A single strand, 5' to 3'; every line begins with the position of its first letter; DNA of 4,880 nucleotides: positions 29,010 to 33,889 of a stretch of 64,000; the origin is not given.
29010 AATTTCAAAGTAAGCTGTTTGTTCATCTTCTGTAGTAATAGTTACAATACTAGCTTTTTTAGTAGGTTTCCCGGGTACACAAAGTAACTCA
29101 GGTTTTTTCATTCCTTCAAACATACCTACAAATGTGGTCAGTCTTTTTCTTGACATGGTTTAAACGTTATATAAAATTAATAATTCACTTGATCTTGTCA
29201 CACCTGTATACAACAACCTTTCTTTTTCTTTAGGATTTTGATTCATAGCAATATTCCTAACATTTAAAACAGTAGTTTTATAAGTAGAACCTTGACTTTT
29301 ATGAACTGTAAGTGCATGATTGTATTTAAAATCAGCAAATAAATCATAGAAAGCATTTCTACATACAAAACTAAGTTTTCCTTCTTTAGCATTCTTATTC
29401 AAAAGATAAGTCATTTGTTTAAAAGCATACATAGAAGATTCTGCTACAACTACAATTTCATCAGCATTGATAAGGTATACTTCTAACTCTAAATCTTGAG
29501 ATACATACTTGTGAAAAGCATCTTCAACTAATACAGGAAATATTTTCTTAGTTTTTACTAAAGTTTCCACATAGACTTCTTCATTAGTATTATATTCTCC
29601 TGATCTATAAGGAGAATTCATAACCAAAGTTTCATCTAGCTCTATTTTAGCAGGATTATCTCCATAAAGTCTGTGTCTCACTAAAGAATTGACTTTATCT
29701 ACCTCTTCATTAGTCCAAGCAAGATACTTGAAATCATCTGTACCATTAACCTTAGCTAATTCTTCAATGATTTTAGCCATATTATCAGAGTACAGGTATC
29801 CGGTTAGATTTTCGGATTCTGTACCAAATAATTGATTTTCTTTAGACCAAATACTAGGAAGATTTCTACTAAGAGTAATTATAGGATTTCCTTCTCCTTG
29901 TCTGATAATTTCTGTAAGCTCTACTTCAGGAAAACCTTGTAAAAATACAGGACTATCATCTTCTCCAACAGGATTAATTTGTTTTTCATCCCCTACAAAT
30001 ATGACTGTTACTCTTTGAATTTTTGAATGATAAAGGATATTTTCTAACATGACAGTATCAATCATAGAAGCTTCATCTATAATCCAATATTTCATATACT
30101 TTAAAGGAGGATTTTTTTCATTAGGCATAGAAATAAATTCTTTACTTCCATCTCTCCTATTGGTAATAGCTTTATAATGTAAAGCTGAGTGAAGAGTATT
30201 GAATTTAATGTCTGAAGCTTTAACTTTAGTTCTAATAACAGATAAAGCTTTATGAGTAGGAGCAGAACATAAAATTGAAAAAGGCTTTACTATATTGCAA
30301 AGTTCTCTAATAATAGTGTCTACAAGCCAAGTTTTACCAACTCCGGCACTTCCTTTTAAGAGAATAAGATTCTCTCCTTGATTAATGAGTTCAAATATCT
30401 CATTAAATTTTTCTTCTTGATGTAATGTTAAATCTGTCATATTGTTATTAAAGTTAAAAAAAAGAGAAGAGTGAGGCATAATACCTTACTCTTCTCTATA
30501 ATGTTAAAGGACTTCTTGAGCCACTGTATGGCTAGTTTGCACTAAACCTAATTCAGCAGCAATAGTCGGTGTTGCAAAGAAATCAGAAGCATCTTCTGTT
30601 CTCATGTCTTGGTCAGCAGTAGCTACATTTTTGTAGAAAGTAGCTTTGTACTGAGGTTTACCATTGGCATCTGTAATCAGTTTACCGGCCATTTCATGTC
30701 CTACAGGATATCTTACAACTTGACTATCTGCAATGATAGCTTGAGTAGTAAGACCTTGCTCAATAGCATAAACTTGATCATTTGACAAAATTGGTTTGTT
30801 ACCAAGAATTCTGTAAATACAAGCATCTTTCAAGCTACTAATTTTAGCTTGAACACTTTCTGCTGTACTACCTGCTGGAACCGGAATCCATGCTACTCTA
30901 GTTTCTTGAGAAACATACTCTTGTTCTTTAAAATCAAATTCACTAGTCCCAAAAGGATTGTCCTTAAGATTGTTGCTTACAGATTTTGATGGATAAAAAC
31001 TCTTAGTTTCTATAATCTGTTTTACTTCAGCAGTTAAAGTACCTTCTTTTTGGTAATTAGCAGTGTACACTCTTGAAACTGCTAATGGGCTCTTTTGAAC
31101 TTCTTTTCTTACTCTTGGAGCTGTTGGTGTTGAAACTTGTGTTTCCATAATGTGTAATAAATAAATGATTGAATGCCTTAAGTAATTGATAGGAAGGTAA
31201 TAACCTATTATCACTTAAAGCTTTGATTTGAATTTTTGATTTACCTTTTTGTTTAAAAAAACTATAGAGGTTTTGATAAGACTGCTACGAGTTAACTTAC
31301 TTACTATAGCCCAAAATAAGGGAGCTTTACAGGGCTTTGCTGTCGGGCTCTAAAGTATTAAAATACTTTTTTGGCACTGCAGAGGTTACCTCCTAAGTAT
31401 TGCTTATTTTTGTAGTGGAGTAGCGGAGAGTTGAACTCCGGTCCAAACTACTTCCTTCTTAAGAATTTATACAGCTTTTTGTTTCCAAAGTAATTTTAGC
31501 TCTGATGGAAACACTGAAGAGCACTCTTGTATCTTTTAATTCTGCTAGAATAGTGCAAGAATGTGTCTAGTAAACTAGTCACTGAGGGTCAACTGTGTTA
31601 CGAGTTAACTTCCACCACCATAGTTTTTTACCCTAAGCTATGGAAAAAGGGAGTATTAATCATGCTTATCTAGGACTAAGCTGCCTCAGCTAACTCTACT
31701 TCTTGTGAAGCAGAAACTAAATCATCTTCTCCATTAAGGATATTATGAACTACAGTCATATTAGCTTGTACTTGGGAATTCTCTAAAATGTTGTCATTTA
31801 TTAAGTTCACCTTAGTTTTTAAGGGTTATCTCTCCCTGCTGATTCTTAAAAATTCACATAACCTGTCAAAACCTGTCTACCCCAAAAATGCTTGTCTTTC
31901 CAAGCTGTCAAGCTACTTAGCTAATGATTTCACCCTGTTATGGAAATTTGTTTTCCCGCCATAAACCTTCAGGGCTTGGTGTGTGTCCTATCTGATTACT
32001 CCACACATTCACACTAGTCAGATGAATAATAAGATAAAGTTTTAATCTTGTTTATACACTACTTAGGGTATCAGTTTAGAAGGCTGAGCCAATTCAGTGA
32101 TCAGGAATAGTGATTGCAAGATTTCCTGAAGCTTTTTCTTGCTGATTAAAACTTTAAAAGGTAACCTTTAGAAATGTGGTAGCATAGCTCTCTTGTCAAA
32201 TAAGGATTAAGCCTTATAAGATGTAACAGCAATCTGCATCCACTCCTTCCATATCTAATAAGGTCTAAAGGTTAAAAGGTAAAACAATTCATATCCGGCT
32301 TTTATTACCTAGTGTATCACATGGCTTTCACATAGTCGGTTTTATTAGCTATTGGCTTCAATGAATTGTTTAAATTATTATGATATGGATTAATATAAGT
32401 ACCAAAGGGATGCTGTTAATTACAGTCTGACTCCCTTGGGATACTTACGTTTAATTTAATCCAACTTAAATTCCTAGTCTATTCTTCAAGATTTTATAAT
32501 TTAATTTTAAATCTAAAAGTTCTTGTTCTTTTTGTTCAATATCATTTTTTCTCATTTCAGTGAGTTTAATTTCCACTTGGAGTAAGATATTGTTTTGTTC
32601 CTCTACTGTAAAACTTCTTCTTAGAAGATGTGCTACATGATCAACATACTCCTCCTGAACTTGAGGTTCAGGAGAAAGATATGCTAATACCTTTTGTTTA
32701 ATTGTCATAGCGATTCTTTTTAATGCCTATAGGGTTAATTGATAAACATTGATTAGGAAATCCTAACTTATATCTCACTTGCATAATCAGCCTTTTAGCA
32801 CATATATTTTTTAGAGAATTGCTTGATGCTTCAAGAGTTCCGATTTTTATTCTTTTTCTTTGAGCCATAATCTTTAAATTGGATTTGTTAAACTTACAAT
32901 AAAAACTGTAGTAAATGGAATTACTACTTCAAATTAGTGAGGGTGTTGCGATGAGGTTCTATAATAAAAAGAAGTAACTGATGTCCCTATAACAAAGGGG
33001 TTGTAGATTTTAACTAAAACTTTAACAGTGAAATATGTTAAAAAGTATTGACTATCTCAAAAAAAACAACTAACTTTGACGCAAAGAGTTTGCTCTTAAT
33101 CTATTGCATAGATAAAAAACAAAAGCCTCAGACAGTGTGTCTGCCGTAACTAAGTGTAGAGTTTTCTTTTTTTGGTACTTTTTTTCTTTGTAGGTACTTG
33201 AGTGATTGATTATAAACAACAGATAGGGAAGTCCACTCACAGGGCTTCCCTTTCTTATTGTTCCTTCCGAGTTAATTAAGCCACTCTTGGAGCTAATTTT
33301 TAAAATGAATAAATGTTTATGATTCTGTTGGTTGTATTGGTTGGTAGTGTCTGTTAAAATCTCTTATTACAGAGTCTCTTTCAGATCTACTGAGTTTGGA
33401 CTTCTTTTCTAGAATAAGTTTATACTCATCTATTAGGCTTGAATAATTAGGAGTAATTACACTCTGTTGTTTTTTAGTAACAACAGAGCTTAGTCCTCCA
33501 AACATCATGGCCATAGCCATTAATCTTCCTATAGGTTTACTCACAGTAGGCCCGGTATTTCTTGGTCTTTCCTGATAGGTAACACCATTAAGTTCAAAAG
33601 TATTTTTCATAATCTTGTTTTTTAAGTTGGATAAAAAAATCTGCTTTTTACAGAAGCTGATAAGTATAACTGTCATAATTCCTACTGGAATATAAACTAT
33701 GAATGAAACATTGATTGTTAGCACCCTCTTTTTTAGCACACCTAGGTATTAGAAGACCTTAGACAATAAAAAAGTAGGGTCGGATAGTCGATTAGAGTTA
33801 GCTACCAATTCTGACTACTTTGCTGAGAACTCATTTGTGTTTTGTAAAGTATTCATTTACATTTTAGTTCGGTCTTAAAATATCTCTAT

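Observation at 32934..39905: Conserved ~27-nt promoter-like motif preceding accessory-region transcription units; core identical to the T3-type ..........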

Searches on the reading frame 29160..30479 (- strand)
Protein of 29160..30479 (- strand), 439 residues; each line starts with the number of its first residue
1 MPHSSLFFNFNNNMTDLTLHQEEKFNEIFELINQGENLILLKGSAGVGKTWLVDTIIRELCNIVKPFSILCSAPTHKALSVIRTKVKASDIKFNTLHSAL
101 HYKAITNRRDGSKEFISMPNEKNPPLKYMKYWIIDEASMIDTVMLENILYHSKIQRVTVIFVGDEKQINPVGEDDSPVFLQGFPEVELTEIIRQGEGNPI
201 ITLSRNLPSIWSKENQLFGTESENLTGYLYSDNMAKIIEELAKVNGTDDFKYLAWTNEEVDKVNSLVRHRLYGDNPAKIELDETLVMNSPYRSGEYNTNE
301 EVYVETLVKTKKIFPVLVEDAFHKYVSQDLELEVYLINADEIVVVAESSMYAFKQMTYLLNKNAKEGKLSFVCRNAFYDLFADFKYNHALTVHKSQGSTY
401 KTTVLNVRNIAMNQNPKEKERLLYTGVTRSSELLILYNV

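Call 10: search_protein_families(library=phrogs, proteins=[window:29160-30479:-])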
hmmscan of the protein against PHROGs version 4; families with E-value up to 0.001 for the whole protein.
window:29160-30479:- (439 aa): 7 families
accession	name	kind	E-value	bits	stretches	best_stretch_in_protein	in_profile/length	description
phrog_325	-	DNA, RNA and nucleotide metabolism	1.1e-88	299.6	1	12-438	466-868/986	Dda-like helicase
phrog_4412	-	DNA, RNA and nucleotide metabolism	8.7e-31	108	2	21-204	331-498/743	exonuclease V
phrog_25471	-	unknown function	1.4e-28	101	1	16-165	2-157/162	-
phrog_1967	-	DNA, RNA and nucleotide metabolism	3e-07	30.4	0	30-112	162-244/776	DNA helicase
phrog_168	-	DNA, RNA and nucleotide metabolism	0.00014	22.6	1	20-89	26-93/314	clamp loader of DNA polymerase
phrog_170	-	other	0.0002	21.9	0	21-53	76-107/323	PhoH-like phosphate starvation-inducible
phrog_25411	-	unknown function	0.00064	19.5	0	118-174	343-395/627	-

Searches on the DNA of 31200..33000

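Call 57: search_rna_families(source=window, start=31200, end=33000, threshold=evalue, max_evalue=0.1, show_alignments=1)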
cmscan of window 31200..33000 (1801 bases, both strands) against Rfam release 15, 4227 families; matches with E-value up to 0.1: 1.
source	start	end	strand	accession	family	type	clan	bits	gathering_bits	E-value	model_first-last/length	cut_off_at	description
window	31413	31883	-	RF00023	tmRNA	Gene;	CL00001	66.6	47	2.6e-25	1-374/374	no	transfer-messenger RNA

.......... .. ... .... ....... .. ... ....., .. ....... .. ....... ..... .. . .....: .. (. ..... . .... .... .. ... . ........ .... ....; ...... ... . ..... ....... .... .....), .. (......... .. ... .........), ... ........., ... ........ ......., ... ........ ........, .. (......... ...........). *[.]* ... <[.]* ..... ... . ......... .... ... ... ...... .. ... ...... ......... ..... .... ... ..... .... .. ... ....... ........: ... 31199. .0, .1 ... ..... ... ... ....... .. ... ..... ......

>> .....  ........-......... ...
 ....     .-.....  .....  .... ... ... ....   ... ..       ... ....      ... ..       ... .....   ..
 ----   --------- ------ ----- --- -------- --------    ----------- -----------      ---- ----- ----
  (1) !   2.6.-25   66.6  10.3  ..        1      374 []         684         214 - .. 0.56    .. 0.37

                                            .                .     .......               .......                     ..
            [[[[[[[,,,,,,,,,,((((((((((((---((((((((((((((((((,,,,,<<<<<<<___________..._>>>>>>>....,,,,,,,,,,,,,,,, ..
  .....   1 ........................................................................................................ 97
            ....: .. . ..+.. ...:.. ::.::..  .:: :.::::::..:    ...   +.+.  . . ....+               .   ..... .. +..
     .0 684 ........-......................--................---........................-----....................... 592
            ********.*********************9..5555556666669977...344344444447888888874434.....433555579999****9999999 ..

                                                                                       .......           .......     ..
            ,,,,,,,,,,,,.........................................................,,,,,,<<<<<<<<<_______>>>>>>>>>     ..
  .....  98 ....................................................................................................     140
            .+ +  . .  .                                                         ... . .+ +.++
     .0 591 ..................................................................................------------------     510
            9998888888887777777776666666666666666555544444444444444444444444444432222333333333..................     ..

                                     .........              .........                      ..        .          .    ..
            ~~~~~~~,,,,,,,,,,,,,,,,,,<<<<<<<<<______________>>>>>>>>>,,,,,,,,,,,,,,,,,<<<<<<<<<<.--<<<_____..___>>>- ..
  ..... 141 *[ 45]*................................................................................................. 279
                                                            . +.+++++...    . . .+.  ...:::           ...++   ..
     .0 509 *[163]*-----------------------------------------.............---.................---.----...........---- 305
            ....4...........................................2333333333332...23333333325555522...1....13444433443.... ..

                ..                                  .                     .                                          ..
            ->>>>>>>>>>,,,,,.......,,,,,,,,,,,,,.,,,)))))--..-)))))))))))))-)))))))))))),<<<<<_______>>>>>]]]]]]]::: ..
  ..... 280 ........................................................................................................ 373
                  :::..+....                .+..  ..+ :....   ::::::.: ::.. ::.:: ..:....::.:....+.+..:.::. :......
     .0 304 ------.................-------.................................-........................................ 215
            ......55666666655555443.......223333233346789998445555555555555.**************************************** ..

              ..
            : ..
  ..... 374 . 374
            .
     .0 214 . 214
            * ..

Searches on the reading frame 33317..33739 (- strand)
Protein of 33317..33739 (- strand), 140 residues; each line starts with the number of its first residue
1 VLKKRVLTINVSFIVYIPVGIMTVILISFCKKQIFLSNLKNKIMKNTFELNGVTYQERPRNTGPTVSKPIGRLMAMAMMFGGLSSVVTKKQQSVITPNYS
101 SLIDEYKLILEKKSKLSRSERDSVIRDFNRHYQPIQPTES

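Call 72: search_protein_families(library=pfam, max_evalue=0.01, proteins=[window:33317-33739:-])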
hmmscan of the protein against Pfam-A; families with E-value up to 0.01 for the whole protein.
window:33317-33739:- (140 aa): 0 families

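Call 73: search_protein_families(library=phrogs, max_evalue=0.001, proteins=[window:33317-33739:-])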
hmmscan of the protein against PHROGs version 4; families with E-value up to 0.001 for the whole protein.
window:33317-33739:- (140 aa): 0 families
